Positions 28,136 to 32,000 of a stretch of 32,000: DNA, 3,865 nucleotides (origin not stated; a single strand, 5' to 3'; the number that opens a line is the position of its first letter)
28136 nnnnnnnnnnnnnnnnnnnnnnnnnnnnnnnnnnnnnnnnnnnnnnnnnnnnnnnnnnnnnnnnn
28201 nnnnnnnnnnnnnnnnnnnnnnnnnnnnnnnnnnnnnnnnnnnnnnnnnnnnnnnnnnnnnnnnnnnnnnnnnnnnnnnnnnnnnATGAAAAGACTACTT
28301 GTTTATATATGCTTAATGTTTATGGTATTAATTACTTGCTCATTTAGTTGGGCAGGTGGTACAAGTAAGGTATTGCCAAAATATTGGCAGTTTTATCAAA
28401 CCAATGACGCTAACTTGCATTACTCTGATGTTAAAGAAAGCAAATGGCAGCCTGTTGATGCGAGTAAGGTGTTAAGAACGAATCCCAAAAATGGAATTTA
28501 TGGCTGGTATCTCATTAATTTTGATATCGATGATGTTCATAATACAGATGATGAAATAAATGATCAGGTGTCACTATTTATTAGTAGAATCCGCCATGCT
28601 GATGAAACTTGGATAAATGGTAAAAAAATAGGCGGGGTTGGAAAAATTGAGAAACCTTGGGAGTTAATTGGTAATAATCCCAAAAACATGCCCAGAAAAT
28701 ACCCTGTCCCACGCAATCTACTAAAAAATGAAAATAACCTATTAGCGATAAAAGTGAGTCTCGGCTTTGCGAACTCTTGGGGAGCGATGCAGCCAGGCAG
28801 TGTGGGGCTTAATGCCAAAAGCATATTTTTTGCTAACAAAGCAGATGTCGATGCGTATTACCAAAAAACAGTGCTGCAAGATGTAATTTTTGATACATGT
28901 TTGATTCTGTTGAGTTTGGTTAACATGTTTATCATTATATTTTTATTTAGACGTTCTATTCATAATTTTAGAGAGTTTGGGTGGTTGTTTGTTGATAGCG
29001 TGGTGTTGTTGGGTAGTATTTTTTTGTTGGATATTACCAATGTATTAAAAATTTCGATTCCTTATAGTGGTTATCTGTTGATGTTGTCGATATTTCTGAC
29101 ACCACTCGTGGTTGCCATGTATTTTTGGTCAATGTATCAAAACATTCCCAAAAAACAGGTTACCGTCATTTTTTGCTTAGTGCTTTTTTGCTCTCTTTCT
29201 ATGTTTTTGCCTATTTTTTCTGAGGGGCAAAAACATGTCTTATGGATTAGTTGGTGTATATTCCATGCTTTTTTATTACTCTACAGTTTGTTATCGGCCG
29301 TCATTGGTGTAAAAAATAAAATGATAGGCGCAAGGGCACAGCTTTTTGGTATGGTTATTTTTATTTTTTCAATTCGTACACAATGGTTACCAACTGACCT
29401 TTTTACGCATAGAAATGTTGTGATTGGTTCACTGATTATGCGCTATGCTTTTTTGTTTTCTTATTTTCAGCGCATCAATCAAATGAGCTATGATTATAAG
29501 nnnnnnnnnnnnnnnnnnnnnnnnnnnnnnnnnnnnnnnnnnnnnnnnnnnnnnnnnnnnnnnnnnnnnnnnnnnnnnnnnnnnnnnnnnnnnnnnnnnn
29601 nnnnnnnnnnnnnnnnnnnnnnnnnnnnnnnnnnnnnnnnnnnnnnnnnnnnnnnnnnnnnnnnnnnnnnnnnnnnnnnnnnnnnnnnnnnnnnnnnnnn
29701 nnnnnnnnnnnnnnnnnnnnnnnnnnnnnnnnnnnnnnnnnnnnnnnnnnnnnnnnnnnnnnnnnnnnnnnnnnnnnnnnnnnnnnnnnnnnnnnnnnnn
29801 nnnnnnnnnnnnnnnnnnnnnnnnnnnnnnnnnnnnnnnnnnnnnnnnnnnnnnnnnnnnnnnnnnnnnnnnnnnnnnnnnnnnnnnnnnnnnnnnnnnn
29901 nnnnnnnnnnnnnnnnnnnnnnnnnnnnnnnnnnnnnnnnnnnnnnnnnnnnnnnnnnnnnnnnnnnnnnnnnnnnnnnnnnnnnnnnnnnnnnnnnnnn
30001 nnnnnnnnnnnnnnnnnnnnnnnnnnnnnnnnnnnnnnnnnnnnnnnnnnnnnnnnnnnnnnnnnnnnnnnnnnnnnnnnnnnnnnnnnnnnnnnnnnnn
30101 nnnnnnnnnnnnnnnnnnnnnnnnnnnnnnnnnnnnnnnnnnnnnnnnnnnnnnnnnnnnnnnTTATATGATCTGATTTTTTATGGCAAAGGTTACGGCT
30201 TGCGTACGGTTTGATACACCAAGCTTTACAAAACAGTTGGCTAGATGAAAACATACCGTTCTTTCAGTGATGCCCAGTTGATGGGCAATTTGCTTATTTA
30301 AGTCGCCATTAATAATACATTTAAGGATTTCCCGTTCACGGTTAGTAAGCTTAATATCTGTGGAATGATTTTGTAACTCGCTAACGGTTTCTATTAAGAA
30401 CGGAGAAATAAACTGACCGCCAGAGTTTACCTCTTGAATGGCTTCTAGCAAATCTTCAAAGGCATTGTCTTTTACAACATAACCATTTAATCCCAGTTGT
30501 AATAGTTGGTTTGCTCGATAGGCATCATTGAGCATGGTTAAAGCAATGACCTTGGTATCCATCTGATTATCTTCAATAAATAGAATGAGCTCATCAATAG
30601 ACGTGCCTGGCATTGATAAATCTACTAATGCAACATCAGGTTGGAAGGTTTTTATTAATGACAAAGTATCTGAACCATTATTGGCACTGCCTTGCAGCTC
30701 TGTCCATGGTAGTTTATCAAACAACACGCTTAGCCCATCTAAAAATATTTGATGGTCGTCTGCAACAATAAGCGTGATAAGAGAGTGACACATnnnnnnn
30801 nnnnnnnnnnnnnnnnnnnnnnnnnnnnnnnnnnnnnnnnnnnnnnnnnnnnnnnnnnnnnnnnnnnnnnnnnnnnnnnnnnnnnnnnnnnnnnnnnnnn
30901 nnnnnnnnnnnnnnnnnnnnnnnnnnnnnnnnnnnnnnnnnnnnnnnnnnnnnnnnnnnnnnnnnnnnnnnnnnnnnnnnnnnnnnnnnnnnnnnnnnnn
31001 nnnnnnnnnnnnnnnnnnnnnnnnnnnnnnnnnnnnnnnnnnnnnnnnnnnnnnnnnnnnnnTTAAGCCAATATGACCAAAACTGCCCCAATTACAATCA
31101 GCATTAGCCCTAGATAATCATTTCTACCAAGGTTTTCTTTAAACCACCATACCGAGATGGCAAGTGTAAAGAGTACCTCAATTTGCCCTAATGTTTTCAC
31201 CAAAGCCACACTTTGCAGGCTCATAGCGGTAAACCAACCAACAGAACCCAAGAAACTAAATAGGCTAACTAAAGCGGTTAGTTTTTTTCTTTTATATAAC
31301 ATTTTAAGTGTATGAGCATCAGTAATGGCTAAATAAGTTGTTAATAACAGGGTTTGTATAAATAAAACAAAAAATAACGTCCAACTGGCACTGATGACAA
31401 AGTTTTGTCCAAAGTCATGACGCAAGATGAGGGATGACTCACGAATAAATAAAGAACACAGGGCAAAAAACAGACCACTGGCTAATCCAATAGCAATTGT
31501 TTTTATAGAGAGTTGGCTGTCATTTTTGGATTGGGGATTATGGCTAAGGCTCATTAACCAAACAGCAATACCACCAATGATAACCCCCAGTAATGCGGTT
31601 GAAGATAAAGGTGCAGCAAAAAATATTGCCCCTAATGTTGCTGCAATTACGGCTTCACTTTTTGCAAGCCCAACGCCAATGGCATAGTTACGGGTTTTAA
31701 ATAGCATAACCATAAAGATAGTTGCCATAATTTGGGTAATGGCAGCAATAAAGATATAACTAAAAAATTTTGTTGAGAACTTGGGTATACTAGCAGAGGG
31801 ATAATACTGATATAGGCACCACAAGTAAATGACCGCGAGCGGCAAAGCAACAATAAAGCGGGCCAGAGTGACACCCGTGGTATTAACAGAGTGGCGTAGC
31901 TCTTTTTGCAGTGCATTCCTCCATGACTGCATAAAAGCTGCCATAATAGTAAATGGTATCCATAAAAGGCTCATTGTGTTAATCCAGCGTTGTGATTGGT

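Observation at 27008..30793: Self-contained accessory-looking module: orphan secreted 8-Cys protein, carbohydrate-sensor-like 7TM kinase and LuxR-type response regulator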

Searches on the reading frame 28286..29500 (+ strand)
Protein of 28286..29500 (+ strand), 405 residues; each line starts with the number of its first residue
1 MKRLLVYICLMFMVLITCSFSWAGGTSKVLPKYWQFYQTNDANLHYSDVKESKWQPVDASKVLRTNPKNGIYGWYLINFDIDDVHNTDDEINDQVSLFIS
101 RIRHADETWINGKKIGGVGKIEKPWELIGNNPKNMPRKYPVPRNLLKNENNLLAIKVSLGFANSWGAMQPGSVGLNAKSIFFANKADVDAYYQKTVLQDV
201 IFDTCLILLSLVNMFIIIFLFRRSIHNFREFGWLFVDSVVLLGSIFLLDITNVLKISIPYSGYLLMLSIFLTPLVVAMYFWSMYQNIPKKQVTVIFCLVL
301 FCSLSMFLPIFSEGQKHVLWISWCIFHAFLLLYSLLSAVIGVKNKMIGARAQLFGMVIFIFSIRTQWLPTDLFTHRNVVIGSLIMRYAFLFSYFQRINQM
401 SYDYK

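Call 95: search_dna_similar(query=window:28286-29500:+, collection=plasmids, mode=protein, max_rows=10)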
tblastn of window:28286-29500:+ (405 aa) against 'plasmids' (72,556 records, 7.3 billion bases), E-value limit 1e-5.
No match.

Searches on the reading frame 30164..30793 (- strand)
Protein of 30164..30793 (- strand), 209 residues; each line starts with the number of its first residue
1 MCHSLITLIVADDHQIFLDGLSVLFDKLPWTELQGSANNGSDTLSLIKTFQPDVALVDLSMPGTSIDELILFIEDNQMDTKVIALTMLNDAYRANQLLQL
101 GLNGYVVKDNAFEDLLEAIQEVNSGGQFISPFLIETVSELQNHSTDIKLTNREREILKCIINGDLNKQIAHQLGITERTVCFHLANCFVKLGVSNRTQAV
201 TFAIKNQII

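Call 3: search_protein_families(library=pfam, proteins=[window:30164-30793:-], max_evalue=1)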
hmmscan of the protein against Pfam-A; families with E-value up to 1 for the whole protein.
window:30164-30793:- (209 aa): 9 families
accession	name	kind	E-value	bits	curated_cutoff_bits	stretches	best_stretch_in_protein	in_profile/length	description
PF00196.25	GerE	-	3.4e-20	71.8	23.5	1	149-203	3-57/57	Bacterial regulatory proteins, luxR family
PF00072.30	Response_reg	-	3.4e-17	63.1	30.2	1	9-120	2-111/111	Response regulator receiver domain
PF04545.22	Sigma70_r4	-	0.0011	18.8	24.1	1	148-191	4-48/50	Sigma-70, region 4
PF03682.18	UPF0158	-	0.02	15.4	21.1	1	52-154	31-129/157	Uncharacterised protein family (UPF0158)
PF13384.12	HTH_23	-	0.022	15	24.6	1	155-189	9-42/50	Homeodomain-like domain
PF13518.12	HTH_28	-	0.042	14.4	25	1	155-180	4-29/52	Helix-turn-helix domain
PF14493.12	HTH_40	-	0.084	13.6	27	1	167-190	16-39/89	Helix-turn-helix domain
PF04967.18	HTH_10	-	0.097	12.9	23.1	0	167-187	27-47/53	HTH DNA binding domain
PF08281.18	Sigma70_r4_2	-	0.16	12.1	25.7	1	149-183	11-46/54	Sigma-70, region 4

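Call 4: search_protein_families(library=ncbifam, proteins=[window:30164-30793:-], max_evalue=1)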
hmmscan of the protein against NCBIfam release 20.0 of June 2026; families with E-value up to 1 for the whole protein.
window:30164-30793:- (209 aa): 72 families (the best 25 are shown)
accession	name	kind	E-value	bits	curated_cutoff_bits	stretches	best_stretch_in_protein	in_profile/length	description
NF011896.0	PRK15369.1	equivalog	5.9e-35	120.8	242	1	7-205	5-206/211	two component system response regulator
NF052445.1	RespRegMctR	equivalog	6.5e-35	120.4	300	1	6-208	2-204/205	two-component system response regulator MctR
NF007935.0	PRK10651.1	equivalog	1e-33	116.3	250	1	6-208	7-215/216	two-component system response regulator NarL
NF047785.1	respo_reg_MadR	equivalog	8e-31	107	300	1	7-209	2-209/209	MadR family response regulator transcription factor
NF007708.0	PRK10403.1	equivalog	7e-26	91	343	1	8-202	9-207/215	nitrate/nitrite response regulator protein NarP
NF007403.0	PRK09935.1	equivalog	8.3e-25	87.6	271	1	7-205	5-206/210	fimbria biosynthesis transcriptional regulator FimZ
NF007018.1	PRK09483.1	equivalog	1.1e-24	87.3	280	1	5-208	1-208/217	UvrY/SirA/GacA family response regulator transcription factor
NF008098.0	PRK10840.1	equivalog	1.3e-22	80.3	235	1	6-197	4-199/216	response regulator transcription factor RcsB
NF007685.0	PRK10360.1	equivalog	1.5e-19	70.6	258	1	5-197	1-186/196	response regulator transcription factor UhpA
NF007419.0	PRK09958.1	equivalog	4e-19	69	251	1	8-208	3-203/204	acid-sensing system DNA-binding response regulator EvgA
NF007505.1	PRK10100.1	equivalog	3.5e-18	66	250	1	75-206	66-202/204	biofilm master transcriptional regulator CsgD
NF041830.1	RR_TF_ErdR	exception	1.3e-16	61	390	1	8-200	4-202/213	response regulator transcription factor ErdR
NF006900.1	PRK09390.1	equivalog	1.7e-14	53.8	255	1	9-206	8-200/203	response regulator FixJ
NF040749.1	tetrathio_RR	equivalog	1.2e-13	51.2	290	1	36-200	28-185/191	tetrathionate respiration response regulator TtrR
TIGR02875.1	spore_0_A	equivalog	7.4e-12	45.1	200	1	6-157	3-153/262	sporulation transcription factor Spo0A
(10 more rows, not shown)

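Call 84: search_solved_structures(query=window:30164-30793:-, max_evalue=0.00001)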
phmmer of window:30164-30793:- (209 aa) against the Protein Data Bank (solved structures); distinct sequences matched with E-value up to 0.00001: 49.
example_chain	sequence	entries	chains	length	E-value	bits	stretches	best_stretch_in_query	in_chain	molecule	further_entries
1a04_A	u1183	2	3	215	5.8e-26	94.7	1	7-205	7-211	NITRATE/NITRITE RESPONSE REGULATOR PROTEIN NARL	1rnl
4ldz_A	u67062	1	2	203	2.1e-25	92.9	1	4-202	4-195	Transcriptional regulatory protein DesR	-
5hev_A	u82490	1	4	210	1.6e-22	83.4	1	6-208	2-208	Response regulator protein VraR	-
4zmr_A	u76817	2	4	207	2.9e-22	82.6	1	6-203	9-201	Response regulator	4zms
4hye_A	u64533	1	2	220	3.9e-22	82.2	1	7-203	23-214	Response regulator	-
7ve6_A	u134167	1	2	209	1.4e-20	77.1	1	6-208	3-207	Response regulator protein VraR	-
4gvp_A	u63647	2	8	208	1.6e-20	76.9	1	7-208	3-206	Response regulator protein vraR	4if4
3c3w_A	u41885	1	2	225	1.5e-19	73.8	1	6-204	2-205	TWO COMPONENT TRANSCRIPTIONAL REGULATORY PROTEIN DEVR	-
6eo2_A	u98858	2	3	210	1.1e-17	67.7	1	7-198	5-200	Transcriptional regulatory protein RcsB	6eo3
5vxn_A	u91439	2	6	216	1.1e-17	67.7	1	7-198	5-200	Transcriptional regulatory protein RcsB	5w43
5o8y_A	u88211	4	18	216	1.1e-17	67.7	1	7-198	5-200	Transcriptional regulatory protein RcsB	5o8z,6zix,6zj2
4yn8_A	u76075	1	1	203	1e-16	64.5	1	6-208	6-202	Response regulator ChrA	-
5f64_A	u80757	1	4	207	8e-16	61.6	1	7-208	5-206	Positive transcription regulator EvgA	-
8zwn_A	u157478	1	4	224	1.3e-15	60.9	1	8-208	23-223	DNA-binding transcriptional activator EvgA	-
4le0_A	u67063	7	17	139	2.1e-15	60.2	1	4-136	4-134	Transcriptional regulatory protein DesR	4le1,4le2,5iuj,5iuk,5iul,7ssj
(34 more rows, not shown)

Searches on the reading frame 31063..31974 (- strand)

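Call 3: search_protein_families(library=pfam, proteins=[window:31063-31974:-], max_evalue=1)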
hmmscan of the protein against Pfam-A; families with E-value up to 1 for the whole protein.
window:31063-31974:- (303 aa): 6 families
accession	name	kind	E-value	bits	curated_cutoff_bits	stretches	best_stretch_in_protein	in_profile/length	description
PF00892.27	EamA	-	3.5e-12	47.2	28.2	2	193-301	27-134/135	EamA-like transporter family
PF05653.20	Mg_trans_NIPA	-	2.2e-05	24.2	26.2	1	240-301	59-120/295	Magnesium transporter NIPA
PF10639.15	TMEM234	-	0.011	16.3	30.1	1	237-300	48-112/113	Putative transmembrane family 234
PF15968.10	RexB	-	0.03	15.2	27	0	73-144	50-120/139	Membrane-anchored ion channel, Abi component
PF03151.22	TPT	-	0.07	12.9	30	1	202-299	37-134/291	Triose-phosphate Transporter family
PF06422.18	PDR_CDR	-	0.16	12.3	20.5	1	185-233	43-89/92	CDR ABC transporter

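Call 4: search_protein_families(library=ncbifam, proteins=[window:31063-31974:-], max_evalue=1)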
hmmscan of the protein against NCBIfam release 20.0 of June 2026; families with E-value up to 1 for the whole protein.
window:31063-31974:- (303 aa): 3 families
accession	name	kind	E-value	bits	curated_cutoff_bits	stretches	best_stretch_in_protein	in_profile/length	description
TIGR03340.1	phn_DUF6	hypoth_equivalog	8e-10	38.8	288.15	1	9-299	6-280/281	phosphonate utilization associated putative membrane protein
TIGR00950.1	2A78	equivalog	0.0067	15.9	230.2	1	40-297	22-263/264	carboxylate/amino acid/amine transporter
NF051481.1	EbrA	exception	0.086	13.2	160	1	264-300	66-102/104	SMR family multidrug efflux transporter EbrA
